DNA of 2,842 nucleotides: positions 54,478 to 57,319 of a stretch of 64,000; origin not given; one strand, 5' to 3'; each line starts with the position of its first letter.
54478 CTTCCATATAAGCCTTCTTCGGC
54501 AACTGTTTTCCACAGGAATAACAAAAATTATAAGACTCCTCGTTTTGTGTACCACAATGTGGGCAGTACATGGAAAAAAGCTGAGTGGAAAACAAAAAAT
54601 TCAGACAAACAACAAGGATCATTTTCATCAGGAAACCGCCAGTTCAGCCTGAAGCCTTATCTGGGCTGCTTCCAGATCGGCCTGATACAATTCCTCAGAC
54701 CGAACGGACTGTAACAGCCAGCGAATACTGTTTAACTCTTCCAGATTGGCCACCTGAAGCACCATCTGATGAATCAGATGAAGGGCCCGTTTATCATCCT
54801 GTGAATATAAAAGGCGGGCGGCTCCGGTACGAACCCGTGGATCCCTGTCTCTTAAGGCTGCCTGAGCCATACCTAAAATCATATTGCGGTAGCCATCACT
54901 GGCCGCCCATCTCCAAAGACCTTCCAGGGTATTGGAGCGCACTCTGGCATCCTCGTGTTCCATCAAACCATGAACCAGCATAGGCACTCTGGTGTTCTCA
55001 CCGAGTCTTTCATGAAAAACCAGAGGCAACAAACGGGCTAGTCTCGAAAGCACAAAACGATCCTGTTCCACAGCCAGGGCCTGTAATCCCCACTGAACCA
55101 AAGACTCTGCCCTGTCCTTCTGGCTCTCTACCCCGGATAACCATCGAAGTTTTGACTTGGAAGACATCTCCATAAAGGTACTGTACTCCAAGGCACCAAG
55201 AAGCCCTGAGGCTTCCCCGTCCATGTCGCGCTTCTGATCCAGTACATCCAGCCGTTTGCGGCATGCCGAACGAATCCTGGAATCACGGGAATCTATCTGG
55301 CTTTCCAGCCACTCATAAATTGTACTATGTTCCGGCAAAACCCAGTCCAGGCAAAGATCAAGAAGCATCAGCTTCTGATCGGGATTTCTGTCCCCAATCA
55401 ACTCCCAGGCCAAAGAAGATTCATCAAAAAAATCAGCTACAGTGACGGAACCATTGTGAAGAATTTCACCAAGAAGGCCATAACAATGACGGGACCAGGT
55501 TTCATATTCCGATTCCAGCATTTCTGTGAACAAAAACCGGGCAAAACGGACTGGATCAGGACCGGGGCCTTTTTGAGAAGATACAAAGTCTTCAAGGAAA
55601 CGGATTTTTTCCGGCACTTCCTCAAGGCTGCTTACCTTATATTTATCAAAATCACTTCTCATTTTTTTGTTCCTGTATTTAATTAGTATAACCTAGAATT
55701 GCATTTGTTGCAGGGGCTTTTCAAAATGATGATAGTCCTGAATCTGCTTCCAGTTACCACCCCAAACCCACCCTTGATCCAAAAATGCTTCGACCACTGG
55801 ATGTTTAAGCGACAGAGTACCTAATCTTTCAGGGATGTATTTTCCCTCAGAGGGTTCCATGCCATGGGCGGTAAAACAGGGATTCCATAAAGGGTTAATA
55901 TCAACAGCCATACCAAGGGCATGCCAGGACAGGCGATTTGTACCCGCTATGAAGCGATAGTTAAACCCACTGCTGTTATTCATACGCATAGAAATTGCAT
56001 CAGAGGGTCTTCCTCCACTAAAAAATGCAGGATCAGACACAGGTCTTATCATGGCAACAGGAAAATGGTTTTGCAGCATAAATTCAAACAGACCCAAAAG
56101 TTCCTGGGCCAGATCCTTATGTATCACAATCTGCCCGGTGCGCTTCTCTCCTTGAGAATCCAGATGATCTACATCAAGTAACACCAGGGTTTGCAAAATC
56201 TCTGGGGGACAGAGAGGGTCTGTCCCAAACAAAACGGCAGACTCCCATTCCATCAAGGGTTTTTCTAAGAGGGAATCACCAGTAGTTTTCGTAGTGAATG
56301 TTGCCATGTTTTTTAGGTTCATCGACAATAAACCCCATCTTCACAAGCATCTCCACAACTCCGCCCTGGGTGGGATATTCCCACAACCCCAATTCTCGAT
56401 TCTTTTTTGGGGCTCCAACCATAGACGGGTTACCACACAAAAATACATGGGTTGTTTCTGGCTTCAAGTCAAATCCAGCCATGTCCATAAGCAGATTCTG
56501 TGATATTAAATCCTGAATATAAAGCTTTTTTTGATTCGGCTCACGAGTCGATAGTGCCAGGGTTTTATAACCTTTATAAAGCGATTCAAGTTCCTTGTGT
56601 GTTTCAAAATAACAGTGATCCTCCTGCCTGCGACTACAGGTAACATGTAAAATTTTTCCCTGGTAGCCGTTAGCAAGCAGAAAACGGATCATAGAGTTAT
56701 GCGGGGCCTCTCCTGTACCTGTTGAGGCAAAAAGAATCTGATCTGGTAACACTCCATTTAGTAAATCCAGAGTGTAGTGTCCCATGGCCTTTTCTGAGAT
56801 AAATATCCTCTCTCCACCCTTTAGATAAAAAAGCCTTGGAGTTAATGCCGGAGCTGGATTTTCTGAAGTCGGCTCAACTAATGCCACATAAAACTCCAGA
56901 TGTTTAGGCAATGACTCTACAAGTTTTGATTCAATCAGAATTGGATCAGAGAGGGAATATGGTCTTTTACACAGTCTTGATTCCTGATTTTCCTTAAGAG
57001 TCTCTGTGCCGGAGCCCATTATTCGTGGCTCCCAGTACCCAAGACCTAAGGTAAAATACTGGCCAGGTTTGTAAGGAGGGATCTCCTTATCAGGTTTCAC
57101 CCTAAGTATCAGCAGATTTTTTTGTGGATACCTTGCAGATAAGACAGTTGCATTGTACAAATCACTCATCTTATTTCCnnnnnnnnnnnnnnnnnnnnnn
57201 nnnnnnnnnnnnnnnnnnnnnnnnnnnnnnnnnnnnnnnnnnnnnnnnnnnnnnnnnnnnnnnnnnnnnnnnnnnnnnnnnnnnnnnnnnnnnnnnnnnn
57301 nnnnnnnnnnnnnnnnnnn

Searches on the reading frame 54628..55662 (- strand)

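Call 28: search_protein_families(library=pfam, proteins=[window:54628-55662:-], max_evalue=0.001)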
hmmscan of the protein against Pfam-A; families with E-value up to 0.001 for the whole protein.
window:54628-55662:- (344 aa): 2 families
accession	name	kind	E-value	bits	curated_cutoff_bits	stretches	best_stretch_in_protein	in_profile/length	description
PF13646.12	HEAT_2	-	9.1e-07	29.5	27.7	1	227-297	2-67/88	HEAT repeats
PF02985.28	HEAT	-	8.4e-05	22.9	23.5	0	226-251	2-26/31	HEAT repeat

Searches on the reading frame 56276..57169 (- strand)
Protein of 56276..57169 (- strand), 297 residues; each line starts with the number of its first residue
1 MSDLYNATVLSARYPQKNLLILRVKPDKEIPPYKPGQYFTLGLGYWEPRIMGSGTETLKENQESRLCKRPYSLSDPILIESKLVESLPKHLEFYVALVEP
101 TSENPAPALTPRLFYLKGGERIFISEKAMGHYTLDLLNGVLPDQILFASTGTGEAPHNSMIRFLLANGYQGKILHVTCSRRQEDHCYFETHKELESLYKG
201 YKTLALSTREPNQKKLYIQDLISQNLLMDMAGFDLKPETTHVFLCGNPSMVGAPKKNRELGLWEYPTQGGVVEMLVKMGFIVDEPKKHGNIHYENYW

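Call 28: search_protein_families(library=pfam, proteins=[window:56276-57169:-], max_evalue=0.001)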
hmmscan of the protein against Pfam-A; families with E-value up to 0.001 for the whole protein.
window:56276-57169:- (297 aa): 1 family
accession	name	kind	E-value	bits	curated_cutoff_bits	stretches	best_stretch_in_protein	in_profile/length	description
PF00175.26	NAD_binding_1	-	5.2e-12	46.8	22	1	149-253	3-106/109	Oxidoreductase NAD-binding domain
